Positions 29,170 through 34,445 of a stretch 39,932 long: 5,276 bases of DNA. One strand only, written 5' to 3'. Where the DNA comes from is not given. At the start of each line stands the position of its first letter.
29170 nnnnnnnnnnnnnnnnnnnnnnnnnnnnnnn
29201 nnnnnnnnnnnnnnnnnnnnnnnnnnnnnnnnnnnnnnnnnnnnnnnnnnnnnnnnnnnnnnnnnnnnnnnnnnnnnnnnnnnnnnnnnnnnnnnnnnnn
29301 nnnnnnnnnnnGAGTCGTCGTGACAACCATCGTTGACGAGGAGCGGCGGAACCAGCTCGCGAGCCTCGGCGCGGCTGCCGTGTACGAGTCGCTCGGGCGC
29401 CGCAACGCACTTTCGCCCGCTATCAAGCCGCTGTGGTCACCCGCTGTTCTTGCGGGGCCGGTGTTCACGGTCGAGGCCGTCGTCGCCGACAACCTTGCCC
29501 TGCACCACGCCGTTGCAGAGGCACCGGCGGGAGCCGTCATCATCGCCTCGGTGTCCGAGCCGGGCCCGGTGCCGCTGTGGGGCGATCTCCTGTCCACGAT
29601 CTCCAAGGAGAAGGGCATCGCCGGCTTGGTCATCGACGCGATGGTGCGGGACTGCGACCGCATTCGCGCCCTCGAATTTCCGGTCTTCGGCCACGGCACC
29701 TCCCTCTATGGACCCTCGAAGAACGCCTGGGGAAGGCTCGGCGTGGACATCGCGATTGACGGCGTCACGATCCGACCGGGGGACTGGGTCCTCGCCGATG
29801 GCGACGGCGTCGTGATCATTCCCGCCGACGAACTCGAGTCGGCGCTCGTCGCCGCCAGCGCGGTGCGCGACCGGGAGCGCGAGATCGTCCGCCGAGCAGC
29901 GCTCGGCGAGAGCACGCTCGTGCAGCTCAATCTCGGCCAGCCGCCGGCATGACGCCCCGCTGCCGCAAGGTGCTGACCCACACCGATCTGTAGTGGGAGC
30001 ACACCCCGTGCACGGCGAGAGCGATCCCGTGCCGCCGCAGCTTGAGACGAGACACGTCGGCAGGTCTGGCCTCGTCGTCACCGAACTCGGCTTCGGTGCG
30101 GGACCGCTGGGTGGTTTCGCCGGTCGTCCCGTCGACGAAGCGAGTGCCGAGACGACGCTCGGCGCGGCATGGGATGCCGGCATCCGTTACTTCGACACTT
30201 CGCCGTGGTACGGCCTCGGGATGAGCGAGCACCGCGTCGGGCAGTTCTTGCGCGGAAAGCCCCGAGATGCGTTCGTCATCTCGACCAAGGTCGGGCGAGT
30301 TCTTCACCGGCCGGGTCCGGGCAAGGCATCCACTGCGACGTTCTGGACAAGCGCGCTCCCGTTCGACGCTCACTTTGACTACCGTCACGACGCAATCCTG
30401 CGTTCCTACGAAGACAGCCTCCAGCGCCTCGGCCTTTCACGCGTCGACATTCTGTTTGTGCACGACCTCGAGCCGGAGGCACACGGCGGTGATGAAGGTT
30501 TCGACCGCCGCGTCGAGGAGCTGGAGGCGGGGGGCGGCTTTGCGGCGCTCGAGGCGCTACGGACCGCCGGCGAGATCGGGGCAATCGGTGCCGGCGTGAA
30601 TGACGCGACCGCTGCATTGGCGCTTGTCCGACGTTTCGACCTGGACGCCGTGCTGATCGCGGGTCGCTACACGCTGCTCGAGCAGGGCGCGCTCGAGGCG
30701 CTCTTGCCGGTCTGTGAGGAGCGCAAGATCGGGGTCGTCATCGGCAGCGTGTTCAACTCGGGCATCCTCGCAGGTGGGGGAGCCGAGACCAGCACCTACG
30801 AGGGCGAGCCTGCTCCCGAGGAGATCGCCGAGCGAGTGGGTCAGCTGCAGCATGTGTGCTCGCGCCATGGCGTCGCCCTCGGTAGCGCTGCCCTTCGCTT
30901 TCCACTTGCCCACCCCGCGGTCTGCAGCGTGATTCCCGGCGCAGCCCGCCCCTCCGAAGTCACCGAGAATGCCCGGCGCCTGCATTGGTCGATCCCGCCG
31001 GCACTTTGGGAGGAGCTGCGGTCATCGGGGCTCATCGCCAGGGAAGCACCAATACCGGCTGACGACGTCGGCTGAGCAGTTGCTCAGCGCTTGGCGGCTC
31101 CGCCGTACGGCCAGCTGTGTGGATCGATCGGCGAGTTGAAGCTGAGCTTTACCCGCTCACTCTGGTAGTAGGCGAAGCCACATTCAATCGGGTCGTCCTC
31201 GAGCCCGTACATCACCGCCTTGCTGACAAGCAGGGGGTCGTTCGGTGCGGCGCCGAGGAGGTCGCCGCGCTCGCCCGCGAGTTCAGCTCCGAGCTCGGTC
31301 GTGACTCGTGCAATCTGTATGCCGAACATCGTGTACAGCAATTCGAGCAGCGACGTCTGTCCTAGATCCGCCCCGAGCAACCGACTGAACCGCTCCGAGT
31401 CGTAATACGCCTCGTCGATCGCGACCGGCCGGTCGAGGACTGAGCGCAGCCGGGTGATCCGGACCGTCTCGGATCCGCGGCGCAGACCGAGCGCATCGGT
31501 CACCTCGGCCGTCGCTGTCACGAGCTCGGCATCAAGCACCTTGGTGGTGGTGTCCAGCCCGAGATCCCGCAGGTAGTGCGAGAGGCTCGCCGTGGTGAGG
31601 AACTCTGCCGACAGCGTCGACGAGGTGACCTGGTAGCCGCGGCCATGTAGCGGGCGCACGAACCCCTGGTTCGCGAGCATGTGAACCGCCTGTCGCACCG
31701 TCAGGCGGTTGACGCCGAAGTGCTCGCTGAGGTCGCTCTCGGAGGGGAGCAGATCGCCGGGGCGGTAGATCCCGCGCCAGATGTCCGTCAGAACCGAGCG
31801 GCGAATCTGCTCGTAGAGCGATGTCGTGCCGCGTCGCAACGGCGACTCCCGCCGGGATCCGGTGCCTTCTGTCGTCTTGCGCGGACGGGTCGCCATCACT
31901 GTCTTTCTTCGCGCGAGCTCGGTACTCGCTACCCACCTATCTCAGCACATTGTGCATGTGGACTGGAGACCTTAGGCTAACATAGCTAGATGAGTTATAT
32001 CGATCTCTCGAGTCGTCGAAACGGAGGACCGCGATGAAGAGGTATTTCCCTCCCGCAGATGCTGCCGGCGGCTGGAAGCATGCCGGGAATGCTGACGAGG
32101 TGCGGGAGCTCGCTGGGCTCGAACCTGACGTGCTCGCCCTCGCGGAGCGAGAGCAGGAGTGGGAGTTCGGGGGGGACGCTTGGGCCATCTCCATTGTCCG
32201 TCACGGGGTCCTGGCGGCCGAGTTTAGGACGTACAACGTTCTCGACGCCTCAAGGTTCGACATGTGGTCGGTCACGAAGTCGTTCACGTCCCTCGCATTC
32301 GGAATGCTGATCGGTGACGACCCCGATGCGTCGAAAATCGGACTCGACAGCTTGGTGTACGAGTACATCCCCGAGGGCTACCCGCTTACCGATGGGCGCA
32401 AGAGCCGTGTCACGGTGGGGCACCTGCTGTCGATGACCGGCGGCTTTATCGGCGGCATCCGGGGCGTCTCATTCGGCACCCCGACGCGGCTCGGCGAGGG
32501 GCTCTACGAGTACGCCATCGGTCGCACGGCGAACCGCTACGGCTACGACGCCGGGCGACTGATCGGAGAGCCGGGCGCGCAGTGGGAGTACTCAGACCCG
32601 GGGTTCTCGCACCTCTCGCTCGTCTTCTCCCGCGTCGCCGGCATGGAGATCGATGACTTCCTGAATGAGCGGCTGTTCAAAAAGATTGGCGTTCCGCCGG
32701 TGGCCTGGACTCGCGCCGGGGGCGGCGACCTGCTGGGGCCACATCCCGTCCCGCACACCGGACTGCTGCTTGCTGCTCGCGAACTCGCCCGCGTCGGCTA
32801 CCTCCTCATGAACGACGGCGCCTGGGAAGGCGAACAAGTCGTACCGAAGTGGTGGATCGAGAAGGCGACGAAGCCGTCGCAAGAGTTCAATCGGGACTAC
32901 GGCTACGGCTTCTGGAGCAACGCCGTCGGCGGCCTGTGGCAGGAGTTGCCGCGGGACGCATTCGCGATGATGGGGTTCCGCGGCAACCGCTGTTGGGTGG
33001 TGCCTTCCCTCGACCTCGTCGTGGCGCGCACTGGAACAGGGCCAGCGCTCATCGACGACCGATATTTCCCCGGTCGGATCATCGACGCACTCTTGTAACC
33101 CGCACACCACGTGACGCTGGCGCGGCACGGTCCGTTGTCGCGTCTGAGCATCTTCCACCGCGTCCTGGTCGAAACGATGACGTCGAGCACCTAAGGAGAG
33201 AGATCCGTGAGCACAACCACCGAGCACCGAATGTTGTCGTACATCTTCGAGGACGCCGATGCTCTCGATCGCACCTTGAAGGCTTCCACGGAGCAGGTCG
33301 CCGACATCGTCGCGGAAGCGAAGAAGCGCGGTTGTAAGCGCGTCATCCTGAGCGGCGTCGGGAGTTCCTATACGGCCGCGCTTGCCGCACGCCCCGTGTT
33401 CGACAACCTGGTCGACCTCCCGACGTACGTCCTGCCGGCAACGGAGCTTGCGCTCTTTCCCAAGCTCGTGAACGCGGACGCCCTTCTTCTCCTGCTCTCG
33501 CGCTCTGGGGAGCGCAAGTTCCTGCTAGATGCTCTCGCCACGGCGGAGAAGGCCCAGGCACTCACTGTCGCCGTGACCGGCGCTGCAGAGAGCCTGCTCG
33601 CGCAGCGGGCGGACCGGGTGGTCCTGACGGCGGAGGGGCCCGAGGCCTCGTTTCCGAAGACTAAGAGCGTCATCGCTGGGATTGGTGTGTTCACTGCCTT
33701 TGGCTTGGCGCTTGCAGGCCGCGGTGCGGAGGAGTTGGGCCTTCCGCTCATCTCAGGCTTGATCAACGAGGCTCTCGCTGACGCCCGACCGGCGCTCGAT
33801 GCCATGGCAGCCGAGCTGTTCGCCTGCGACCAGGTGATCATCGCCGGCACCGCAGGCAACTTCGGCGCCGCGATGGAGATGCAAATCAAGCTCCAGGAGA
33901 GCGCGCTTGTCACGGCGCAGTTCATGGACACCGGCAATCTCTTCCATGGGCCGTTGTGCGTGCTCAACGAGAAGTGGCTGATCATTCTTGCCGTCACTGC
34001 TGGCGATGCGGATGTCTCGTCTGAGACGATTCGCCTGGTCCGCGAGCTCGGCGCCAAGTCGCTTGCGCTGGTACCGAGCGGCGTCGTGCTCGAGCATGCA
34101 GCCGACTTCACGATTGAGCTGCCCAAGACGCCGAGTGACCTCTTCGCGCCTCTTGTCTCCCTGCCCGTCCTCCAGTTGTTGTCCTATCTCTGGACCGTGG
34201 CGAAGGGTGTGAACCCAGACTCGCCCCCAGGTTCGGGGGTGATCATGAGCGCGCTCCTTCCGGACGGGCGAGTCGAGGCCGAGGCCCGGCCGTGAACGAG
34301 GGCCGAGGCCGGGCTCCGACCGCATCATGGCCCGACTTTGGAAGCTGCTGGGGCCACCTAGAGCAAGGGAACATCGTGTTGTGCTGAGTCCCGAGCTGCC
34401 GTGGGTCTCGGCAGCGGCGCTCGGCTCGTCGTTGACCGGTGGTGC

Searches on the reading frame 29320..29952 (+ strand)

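Call 17: search_protein_families(library=pfam, proteins=[window:29320-29952:+], max_evalue=0.001)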
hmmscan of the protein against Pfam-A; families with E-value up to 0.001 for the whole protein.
window:29320-29952:+ (210 aa): 1 family
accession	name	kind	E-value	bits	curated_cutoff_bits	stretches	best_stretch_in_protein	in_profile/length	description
PF03737.21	RraA-like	-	2e-38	132.4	24.5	1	22-166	8-152/152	Aldolase/RraA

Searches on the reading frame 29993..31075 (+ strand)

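Call 17: search_protein_families(library=pfam, proteins=[window:29993-31075:+], max_evalue=0.001)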
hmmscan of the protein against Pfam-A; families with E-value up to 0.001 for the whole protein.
window:29993-31075:+ (360 aa): 1 family
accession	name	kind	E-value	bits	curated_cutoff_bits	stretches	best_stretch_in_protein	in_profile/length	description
PF00248.27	Aldo_ket_red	-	4.3e-43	147.9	24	1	31-343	1-287/291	Aldo/keto reductase family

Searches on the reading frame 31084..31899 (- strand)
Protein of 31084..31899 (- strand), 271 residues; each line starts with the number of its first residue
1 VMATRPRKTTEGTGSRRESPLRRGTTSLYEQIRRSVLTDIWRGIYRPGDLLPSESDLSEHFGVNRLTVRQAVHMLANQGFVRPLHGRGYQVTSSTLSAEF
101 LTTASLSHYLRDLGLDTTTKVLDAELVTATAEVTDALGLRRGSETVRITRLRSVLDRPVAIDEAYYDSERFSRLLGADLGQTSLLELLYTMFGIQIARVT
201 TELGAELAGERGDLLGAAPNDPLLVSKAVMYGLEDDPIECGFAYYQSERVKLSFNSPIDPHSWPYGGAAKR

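Call 17: search_protein_families(library=pfam, proteins=[window:31084-31899:-], max_evalue=0.001)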
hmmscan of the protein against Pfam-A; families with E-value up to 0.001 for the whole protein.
window:31084-31899:- (271 aa): 2 families
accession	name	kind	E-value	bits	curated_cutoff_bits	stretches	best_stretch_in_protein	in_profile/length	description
PF07702.18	UTRA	-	1.7e-27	96.4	23.8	1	113-251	2-141/141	UTRA domain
PF00392.27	GntR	-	5.7e-17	61.6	27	1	28-91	1-64/64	Bacterial regulatory proteins, gntR family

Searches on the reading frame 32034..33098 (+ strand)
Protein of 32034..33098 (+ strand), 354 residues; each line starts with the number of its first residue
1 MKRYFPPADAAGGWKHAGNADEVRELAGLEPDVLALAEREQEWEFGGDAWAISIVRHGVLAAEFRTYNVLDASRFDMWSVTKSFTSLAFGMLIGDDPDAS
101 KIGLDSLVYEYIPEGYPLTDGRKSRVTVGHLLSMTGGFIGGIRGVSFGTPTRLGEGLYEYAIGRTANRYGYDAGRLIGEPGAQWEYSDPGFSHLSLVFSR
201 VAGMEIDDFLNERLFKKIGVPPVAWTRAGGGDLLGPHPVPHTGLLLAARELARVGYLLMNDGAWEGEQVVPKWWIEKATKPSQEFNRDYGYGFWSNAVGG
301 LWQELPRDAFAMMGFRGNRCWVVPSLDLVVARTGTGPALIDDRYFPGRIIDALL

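Call 17: search_protein_families(library=pfam, proteins=[window:32034-33098:+], max_evalue=0.001)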
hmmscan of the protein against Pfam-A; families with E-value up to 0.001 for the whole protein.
window:32034-33098:+ (354 aa): 1 family
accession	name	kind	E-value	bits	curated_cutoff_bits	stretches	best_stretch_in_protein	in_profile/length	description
PF00144.29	Beta-lactamase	-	1.8e-23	83.7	27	1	71-332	46-306/329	Beta-lactamase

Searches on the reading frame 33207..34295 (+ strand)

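Call 17: search_protein_families(library=pfam, proteins=[window:33207-34295:+], max_evalue=0.001)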
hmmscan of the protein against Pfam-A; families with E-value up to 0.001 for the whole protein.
window:33207-34295:+ (362 aa): 2 families
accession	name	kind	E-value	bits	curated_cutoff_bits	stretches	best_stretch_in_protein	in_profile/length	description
PF01380.27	SIS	-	1.8e-24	86.4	25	2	43-163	5-126/131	SIS domain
PF13580.11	SIS_2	-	0.00074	20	27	0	90-125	103-138/138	SIS domain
